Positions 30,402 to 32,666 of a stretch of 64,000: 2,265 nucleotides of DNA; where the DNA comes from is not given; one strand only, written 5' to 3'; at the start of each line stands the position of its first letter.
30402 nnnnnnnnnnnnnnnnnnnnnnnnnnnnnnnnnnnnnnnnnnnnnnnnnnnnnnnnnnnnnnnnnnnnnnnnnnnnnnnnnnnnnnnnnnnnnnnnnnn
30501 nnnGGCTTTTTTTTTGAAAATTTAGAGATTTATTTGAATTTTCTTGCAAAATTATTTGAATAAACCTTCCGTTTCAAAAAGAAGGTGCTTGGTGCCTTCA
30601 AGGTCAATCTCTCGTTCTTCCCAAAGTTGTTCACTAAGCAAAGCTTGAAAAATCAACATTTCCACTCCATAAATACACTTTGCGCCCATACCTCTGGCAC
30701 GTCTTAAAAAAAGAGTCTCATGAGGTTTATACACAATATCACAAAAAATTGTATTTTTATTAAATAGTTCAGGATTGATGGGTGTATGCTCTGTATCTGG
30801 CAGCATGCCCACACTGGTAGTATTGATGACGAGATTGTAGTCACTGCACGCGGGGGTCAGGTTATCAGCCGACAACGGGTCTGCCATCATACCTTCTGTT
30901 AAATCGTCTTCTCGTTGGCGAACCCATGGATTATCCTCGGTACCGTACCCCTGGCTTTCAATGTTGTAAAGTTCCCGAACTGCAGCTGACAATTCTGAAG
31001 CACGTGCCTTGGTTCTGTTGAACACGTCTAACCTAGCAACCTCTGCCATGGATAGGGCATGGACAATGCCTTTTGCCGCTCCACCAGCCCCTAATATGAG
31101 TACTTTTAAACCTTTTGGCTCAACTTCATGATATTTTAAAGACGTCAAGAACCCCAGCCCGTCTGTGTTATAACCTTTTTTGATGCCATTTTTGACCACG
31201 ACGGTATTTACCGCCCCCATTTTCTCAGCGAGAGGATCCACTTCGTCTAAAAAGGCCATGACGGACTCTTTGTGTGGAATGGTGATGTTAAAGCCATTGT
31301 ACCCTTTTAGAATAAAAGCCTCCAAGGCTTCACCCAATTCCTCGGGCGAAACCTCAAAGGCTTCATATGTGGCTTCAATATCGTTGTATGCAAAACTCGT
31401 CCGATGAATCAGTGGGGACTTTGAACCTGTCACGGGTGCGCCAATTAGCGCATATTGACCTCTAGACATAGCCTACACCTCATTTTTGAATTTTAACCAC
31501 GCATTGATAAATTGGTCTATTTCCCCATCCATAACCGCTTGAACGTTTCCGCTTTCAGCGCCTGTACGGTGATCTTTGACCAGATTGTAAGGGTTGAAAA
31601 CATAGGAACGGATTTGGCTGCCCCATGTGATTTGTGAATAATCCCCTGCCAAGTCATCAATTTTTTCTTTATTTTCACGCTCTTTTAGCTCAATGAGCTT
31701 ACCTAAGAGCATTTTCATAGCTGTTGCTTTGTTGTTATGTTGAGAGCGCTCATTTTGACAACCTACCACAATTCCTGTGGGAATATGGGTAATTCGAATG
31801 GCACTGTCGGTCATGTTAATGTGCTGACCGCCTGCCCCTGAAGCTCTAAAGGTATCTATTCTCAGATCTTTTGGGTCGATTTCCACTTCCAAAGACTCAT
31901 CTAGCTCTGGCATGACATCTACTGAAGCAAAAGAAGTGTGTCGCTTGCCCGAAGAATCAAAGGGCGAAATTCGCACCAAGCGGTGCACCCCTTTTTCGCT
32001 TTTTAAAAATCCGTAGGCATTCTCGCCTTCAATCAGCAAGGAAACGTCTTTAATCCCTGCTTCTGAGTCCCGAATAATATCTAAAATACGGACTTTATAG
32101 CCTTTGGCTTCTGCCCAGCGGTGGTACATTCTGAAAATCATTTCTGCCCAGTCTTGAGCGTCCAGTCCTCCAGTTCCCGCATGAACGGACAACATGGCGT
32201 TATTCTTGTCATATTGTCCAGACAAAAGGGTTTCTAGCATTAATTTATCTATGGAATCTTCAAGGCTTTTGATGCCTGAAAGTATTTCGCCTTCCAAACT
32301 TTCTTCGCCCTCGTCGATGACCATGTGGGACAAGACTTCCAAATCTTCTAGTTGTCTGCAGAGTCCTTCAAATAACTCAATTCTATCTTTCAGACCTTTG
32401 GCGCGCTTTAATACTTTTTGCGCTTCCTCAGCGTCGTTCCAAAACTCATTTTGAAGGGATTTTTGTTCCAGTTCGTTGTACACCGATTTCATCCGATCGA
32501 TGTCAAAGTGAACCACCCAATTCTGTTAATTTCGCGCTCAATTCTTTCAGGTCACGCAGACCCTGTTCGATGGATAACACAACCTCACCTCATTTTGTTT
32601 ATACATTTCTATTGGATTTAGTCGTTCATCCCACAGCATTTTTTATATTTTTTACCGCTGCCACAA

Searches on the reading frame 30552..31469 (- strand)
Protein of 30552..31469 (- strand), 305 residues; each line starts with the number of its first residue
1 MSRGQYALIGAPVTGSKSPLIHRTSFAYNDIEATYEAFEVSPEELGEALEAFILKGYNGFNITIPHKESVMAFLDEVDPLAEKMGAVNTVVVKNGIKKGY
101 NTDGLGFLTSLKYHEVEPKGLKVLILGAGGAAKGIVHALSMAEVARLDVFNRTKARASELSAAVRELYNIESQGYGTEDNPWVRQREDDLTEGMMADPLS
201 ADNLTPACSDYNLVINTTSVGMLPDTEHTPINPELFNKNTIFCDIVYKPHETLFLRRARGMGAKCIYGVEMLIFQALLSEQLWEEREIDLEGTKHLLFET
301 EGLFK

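Call 48: search_protein_families(library=pfam, proteins=[window:30552-31469:-], max_evalue=0.00001)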
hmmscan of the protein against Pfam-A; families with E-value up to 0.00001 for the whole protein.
window:30552-31469:- (305 aa): 2 families
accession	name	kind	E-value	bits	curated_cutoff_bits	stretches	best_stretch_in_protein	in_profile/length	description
PF08501.16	Shikimate_dh_N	-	1.3e-28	99.5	27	1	8-90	1-83/83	Shikimate dehydrogenase substrate binding domain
PF01488.26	Shikimate_DH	-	7.5e-07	29.7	24.3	1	119-166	11-58/138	Shikimate / quinate 5-dehydrogenase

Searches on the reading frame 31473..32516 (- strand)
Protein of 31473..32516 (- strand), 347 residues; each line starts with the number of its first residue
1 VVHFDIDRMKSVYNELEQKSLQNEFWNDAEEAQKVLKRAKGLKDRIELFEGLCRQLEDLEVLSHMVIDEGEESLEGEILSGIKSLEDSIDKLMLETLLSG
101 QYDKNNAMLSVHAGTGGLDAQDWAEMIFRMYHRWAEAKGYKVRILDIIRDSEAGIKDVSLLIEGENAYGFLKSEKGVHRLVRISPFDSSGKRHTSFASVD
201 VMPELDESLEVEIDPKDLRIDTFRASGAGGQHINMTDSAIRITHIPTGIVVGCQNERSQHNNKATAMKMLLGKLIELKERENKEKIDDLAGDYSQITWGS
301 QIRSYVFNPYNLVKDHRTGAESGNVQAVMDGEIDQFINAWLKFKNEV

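Call 48: search_protein_families(library=pfam, proteins=[window:31473-32516:-], max_evalue=0.00001)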
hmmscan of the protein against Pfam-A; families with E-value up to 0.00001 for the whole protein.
window:31473-32516:- (347 aa): 2 families
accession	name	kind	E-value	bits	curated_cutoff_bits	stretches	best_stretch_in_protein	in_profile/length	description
PF03462.23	PCRF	-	9.6e-58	195.6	24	1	10-199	2-194/194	PCRF domain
PF00472.26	RF-1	-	1.1e-42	145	35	1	208-317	2-116/116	RF-1 domain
